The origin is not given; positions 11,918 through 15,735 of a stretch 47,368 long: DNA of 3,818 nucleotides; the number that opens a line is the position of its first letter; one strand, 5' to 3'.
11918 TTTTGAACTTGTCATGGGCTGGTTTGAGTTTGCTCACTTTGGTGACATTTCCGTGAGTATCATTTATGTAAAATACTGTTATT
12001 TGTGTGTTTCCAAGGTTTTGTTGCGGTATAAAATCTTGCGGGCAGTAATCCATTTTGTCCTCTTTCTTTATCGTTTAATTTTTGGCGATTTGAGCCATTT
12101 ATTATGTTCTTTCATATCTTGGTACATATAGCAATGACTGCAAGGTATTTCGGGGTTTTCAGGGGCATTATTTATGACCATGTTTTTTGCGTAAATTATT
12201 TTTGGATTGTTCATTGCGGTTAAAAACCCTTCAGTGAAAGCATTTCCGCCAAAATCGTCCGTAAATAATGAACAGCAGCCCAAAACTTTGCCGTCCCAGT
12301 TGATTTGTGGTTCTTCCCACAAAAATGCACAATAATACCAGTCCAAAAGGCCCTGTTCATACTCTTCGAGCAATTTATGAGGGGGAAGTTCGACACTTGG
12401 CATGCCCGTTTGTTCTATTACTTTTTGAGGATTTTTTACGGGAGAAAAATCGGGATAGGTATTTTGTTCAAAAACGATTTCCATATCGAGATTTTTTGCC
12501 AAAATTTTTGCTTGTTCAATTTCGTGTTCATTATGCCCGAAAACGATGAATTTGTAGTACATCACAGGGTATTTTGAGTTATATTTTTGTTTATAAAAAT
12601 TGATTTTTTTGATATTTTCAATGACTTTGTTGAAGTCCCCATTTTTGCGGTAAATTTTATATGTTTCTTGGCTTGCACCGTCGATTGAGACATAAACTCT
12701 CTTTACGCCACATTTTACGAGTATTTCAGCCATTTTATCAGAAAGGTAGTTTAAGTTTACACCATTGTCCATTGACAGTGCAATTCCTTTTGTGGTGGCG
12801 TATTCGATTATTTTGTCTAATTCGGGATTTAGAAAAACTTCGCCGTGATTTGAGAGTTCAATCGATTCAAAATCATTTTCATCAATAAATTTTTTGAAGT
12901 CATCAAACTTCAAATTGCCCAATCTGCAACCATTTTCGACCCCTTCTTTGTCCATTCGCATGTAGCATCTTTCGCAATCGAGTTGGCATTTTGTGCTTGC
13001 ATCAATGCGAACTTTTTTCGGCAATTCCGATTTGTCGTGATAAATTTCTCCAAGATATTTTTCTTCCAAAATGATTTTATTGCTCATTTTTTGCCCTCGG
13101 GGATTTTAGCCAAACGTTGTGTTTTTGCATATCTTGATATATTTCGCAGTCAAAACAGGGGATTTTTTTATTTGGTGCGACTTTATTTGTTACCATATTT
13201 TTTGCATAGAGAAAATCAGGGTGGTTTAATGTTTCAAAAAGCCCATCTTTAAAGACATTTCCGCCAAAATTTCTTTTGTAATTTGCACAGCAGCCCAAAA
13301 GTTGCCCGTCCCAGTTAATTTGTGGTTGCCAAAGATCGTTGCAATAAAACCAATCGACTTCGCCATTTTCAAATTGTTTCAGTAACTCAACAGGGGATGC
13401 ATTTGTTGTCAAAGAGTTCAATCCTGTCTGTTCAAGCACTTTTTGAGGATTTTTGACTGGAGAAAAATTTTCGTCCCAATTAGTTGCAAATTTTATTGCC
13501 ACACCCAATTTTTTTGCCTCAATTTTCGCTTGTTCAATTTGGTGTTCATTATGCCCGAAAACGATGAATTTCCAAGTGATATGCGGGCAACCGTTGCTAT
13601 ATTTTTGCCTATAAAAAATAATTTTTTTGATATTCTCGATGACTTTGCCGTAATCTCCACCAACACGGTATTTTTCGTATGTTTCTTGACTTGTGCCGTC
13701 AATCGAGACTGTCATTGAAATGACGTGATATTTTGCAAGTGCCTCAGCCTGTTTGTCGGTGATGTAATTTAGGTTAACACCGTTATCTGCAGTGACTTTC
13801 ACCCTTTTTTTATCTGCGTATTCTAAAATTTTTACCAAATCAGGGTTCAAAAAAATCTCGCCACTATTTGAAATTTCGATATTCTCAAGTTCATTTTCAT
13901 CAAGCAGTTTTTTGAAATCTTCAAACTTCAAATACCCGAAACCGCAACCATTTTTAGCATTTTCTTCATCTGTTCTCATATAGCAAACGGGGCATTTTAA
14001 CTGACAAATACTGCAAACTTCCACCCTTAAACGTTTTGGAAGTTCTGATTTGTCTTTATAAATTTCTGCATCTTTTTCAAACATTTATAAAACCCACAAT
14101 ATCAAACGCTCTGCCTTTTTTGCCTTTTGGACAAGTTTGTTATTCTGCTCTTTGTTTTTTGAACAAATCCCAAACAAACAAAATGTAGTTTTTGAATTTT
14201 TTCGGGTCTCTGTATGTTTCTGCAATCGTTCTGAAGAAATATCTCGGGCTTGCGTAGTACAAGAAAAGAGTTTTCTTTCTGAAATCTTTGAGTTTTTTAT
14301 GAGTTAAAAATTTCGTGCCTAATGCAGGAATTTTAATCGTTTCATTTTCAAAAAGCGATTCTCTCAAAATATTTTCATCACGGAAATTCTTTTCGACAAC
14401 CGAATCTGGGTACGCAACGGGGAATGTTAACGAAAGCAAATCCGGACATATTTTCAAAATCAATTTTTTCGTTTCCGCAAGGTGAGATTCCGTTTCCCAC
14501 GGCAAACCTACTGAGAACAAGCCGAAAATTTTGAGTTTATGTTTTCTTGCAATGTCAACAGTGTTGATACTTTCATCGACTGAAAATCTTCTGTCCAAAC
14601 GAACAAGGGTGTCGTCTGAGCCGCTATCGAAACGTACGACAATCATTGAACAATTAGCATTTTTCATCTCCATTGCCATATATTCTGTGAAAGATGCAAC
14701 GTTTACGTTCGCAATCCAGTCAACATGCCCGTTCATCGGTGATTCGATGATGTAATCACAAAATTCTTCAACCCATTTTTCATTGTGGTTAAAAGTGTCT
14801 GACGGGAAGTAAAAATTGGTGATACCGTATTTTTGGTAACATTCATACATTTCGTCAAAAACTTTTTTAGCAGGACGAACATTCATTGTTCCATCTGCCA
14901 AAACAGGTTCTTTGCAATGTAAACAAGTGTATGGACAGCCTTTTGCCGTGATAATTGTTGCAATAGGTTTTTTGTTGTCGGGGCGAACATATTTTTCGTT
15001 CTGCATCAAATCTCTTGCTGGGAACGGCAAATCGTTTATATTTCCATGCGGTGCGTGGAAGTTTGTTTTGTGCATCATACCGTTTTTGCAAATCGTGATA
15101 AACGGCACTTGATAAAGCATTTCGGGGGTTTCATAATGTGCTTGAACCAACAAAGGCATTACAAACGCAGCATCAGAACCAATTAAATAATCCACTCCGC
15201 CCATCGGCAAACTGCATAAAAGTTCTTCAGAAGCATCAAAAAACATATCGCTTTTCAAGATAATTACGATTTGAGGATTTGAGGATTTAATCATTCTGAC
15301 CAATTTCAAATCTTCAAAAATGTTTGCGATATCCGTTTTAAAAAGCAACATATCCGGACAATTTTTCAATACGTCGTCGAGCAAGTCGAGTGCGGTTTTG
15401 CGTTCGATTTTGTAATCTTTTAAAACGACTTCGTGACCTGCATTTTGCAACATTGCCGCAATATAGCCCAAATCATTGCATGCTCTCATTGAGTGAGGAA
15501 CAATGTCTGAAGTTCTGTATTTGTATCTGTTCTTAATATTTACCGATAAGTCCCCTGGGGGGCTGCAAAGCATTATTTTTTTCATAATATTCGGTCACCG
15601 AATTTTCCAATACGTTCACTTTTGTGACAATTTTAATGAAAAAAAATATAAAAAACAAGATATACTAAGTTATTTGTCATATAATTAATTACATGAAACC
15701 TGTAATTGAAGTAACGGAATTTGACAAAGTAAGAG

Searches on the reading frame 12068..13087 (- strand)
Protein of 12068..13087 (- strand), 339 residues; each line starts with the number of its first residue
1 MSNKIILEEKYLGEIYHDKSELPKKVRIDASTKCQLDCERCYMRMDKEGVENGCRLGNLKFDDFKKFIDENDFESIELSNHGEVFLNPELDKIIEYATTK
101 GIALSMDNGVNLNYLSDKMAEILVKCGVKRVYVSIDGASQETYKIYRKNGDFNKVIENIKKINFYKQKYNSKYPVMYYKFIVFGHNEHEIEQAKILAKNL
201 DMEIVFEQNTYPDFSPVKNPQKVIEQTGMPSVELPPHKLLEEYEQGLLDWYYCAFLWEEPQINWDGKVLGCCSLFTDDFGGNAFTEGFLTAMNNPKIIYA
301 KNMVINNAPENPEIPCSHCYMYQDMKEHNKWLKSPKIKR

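Call 6: search_protein_families(library=pfam, proteins=[window:12068-13087:-], max_evalue=0.01)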
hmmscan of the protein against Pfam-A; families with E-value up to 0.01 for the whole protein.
window:12068-13087:- (339 aa): 2 families
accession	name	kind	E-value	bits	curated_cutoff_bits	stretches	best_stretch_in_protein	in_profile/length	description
PF04055.27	Radical_SAM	-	1.3e-10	42.2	29.5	1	31-191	4-160/166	Radical SAM superfamily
PF13186.11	SPASM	-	0.00088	19.9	21.5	1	253-320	1-67/67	Iron-sulfur cluster-binding domain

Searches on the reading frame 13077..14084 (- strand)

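Call 6: search_protein_families(library=pfam, proteins=[window:13077-14084:-], max_evalue=0.01)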
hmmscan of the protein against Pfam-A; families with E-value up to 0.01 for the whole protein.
window:13077-14084:- (335 aa): 1 family
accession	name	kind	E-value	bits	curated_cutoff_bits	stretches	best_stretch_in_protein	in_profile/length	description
PF04055.27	Radical_SAM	-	6.2e-12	46.4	29.5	1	22-156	2-137/166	Radical SAM superfamily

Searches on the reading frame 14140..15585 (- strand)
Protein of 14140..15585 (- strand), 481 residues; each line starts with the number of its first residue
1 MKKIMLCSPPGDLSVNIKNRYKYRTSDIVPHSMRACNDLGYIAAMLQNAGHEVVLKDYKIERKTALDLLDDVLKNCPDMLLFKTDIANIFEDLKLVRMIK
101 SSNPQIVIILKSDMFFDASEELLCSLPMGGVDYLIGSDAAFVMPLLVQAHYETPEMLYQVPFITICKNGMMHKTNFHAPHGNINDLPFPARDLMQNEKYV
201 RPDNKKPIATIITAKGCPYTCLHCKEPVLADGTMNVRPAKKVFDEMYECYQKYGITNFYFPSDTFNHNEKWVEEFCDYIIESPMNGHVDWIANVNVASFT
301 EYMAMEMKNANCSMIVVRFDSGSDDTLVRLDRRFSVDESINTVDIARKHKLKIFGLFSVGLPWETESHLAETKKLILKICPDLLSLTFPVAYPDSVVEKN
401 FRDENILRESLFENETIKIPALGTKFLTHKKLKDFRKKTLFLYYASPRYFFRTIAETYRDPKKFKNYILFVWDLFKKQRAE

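Call 6: search_protein_families(library=pfam, proteins=[window:14140-15585:-], max_evalue=0.01)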
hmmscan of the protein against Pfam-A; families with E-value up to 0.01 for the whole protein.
window:14140-15585:- (481 aa): 2 families
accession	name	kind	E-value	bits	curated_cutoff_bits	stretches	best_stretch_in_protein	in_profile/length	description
PF04055.27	Radical_SAM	-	1.6e-13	51.6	29.5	1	211-376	1-166/166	Radical SAM superfamily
PF02310.24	B12-binding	-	1.6e-06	28.4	32.1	1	41-110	19-86/121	B12 binding domain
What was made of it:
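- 14140..15585 (-): B12-binding radical SAM gene, the divergent neighbour of mutS2. It is context only, and is conserved with mutS2 in the same clade. Pfam Radical_SAM and B12-binding (call 6).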
